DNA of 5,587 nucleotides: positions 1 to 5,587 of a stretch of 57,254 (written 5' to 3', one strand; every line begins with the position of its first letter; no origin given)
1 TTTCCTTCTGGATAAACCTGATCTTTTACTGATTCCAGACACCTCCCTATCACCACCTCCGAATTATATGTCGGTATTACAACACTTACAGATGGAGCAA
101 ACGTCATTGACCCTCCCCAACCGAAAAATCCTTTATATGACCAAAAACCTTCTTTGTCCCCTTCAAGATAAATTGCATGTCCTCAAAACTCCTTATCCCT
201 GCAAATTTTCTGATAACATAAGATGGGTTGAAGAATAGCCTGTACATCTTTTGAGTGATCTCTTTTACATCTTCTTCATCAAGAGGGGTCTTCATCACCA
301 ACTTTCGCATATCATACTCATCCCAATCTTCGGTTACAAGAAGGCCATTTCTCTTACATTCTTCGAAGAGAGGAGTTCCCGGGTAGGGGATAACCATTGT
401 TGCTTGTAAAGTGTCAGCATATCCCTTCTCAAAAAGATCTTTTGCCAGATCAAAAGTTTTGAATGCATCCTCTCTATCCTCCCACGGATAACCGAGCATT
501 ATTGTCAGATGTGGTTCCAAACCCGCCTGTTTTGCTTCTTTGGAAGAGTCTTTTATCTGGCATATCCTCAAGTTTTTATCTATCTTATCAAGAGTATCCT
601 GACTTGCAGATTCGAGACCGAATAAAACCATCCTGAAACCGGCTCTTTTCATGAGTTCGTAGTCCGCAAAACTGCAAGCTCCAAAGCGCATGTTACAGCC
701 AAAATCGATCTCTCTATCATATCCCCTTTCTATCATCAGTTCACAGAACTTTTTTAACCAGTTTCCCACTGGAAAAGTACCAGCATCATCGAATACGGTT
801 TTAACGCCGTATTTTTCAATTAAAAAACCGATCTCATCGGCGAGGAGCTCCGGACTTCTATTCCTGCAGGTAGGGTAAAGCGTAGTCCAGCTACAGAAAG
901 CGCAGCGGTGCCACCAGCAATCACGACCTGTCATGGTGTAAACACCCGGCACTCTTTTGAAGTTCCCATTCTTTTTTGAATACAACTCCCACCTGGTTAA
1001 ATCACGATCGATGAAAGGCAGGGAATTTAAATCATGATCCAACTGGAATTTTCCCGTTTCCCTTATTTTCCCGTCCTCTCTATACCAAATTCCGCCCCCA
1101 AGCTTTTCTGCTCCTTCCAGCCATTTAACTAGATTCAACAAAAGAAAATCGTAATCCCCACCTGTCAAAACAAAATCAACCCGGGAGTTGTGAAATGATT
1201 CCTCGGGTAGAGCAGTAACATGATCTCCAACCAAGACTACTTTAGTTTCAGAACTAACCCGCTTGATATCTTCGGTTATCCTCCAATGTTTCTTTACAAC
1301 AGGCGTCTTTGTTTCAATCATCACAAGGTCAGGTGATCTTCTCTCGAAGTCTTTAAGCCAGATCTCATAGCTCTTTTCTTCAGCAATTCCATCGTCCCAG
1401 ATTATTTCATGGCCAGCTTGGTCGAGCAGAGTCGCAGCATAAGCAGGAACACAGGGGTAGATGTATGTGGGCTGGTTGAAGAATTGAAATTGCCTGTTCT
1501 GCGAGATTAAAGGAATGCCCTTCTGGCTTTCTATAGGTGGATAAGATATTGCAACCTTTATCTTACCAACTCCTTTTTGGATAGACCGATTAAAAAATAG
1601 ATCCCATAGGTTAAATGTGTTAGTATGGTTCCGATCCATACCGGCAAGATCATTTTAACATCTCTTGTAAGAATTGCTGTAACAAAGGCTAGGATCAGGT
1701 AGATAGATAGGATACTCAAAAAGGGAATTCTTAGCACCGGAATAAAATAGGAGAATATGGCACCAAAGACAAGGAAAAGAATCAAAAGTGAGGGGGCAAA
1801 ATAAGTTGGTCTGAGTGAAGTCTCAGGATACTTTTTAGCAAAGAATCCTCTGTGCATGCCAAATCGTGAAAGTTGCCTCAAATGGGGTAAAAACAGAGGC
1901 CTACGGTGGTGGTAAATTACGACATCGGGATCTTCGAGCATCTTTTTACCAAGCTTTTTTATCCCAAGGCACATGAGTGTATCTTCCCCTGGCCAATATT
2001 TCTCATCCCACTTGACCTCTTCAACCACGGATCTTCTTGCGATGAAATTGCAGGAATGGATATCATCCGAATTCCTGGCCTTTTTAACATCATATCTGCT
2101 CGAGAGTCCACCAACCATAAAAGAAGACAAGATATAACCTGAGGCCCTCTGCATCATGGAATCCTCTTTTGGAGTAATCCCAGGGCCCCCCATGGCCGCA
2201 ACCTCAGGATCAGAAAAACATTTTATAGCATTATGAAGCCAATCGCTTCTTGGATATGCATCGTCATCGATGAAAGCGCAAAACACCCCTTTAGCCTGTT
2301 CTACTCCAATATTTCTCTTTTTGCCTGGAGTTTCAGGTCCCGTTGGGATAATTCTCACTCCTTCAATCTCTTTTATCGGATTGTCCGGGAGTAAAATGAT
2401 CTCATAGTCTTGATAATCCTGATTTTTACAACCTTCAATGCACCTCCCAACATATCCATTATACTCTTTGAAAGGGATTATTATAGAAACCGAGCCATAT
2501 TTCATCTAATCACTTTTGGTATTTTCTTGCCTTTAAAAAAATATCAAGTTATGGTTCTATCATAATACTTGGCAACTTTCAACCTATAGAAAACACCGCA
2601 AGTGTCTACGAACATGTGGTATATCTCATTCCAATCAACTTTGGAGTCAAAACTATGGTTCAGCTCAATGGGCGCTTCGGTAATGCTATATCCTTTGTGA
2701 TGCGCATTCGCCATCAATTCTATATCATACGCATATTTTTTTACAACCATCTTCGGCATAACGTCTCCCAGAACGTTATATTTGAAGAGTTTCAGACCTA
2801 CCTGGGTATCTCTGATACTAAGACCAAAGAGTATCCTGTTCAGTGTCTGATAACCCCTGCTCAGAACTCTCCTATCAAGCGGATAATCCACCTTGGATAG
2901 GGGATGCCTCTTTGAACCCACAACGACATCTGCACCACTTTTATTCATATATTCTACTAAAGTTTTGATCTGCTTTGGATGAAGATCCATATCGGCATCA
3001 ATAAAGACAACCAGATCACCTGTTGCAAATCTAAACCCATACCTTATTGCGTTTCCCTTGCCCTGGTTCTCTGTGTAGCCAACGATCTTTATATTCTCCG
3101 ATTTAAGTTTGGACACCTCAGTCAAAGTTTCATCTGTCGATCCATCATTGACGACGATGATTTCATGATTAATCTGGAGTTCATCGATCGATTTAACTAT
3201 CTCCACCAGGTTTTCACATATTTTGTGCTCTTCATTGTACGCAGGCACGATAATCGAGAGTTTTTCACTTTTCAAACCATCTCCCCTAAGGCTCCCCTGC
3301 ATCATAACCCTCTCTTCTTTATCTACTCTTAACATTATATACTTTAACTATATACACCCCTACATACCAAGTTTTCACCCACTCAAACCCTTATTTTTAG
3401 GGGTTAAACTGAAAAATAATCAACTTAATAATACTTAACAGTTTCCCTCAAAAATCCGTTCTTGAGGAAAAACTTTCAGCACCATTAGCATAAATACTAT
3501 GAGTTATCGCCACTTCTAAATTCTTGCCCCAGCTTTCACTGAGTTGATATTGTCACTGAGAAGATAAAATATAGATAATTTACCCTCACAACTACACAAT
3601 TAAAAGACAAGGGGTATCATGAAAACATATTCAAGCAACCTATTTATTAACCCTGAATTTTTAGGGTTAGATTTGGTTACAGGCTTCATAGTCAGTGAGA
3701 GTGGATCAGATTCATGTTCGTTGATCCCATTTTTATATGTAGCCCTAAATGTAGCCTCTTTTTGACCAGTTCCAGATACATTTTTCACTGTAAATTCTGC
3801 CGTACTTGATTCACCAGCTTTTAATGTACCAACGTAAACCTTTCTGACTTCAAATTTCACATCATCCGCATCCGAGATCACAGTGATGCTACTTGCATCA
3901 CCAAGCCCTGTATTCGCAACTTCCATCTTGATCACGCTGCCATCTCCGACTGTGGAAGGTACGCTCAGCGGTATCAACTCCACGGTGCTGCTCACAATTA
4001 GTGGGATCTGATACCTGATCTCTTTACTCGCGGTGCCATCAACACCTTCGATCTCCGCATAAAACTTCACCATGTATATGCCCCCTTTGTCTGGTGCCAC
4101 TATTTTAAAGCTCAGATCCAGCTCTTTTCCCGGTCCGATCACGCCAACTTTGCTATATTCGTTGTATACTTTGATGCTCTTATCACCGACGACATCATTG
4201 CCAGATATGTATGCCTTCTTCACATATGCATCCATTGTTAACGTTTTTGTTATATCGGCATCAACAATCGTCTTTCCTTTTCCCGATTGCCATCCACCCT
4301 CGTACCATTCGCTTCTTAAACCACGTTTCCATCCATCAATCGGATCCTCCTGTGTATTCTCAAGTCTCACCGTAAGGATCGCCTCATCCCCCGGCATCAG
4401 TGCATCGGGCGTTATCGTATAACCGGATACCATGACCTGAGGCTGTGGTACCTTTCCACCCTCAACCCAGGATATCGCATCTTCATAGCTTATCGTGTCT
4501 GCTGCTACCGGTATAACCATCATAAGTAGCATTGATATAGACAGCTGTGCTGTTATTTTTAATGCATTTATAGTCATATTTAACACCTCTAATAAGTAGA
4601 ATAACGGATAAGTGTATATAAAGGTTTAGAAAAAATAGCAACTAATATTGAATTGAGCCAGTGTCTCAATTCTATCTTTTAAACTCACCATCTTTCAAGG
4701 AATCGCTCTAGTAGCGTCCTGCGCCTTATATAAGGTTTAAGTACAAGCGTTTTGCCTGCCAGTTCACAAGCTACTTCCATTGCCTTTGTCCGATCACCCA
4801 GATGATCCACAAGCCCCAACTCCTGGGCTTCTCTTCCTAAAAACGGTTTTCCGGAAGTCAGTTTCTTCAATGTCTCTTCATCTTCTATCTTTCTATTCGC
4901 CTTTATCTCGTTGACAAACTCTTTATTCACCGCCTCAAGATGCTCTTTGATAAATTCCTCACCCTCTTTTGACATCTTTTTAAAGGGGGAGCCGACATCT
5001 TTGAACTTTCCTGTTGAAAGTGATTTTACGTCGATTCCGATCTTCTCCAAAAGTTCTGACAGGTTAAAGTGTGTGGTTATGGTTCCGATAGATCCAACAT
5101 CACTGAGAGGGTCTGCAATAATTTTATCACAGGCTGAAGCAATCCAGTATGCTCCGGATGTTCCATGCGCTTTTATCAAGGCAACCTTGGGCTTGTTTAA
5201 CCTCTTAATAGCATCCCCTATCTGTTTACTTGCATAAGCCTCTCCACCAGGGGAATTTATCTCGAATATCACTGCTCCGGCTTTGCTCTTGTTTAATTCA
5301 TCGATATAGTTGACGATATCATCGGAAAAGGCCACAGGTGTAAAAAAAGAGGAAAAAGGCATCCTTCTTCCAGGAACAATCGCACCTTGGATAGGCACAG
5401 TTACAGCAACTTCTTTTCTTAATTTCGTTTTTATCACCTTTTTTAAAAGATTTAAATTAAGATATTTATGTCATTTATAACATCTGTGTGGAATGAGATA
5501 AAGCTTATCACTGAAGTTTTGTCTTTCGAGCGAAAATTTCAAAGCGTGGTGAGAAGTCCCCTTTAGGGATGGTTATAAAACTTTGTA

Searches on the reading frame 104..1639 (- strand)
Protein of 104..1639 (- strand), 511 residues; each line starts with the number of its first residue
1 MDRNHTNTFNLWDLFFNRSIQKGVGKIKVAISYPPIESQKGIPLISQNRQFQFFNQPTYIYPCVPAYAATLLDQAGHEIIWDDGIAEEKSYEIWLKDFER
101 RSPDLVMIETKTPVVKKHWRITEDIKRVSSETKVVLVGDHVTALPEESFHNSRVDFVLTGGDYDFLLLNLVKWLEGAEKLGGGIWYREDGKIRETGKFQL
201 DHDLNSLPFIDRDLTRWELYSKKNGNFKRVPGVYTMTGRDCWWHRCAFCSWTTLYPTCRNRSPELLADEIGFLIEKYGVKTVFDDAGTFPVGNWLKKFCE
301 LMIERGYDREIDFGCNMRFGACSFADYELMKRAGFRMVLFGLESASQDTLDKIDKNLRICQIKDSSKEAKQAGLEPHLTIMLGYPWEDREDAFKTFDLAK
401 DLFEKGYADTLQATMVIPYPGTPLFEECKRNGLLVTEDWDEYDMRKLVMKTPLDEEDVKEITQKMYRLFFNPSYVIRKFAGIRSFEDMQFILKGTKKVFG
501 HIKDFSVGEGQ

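Call 93: search_protein_families(library=pfam, proteins=[window:104-1639:-], max_evalue=0.00001)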
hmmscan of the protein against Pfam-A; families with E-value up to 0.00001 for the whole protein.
window:104-1639:- (511 aa): 2 families
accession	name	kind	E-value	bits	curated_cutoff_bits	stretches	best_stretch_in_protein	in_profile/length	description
PF04055.27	Radical_SAM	-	4.1e-13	50.3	29.5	1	244-398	9-165/166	Radical SAM superfamily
PF02310.24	B12-binding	-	4.1e-06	27.1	32.1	0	66-158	18-109/121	B12 binding domain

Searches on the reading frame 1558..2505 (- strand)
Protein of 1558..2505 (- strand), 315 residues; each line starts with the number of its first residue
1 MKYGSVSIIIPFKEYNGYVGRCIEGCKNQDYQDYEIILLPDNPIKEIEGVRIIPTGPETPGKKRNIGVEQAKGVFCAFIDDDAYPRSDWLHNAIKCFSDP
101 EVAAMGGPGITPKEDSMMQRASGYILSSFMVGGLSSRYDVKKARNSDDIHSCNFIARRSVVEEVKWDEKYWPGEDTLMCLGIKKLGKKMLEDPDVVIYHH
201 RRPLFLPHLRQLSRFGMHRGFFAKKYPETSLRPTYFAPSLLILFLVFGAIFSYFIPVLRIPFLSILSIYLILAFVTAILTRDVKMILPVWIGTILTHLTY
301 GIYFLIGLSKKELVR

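Call 93: search_protein_families(library=pfam, proteins=[window:1558-2505:-], max_evalue=0.00001)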
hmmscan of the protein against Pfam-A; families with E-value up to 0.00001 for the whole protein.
window:1558-2505:- (315 aa): 2 families
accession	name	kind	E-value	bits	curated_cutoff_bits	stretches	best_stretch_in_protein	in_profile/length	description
PF00535.33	Glycos_transf_2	-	1.4e-17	64.6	23.3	1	7-164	1-167/168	Glycosyl transferase family 2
PF13632.12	Glyco_trans_2_3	-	1.1e-06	29.1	27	1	78-271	4-189/198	Glycosyl transferase family group 2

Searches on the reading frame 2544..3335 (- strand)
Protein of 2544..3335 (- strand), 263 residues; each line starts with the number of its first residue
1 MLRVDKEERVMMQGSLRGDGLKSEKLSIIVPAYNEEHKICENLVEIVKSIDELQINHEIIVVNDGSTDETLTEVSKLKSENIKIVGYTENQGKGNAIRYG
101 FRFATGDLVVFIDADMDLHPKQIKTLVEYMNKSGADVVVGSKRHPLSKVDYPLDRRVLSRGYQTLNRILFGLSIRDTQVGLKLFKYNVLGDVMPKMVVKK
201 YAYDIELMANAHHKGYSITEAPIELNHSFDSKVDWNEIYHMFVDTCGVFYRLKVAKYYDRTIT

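Call 93: search_protein_families(library=pfam, proteins=[window:2544-3335:-], max_evalue=0.00001)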
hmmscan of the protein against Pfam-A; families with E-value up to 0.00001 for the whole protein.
window:2544-3335:- (263 aa): 3 families
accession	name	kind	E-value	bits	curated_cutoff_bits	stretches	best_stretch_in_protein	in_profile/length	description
PF00535.33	Glycos_transf_2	-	1.9e-31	109.7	23.3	1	27-189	1-164/168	Glycosyl transferase family 2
PF13641.12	Glyco_tranf_2_3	-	9.5e-12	45.8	27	1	26-142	3-123/230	Glycosyltransferase like family 2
PF10111.15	Glyco_tranf_2_2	-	1.7e-11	44.5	27.3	1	27-118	1-94/276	Glycosyltransferase like family 2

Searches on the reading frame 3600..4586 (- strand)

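Call 93: search_protein_families(library=pfam, proteins=[window:3600-4586:-], max_evalue=0.00001)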
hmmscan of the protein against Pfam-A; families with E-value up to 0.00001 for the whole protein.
window:3600-4586:- (328 aa): 1 family
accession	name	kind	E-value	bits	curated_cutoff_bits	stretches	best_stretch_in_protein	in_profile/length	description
PF07705.17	CARDB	-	1.5e-07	32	22.7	1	212-291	16-92/101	CARDB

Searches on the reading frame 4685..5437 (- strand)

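Call 93: search_protein_families(library=pfam, proteins=[window:4685-5437:-], max_evalue=0.00001)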
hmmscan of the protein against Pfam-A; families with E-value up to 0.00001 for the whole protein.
window:4685-5437:- (250 aa): 3 families
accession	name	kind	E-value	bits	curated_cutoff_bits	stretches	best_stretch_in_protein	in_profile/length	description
PF01343.23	Peptidase_S49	-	1.8e-38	132.3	24.9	1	78-227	3-151/154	Peptidase family S49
PF25145.1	NfeD1b_N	-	2.3e-10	40.8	40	1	45-125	23-103/189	NfeD1b, N-terminal domain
PF01972.22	SDH_protease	-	4.8e-07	29.5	31.3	1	41-209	81-242/286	ClpP-like SDH-type serine proteinase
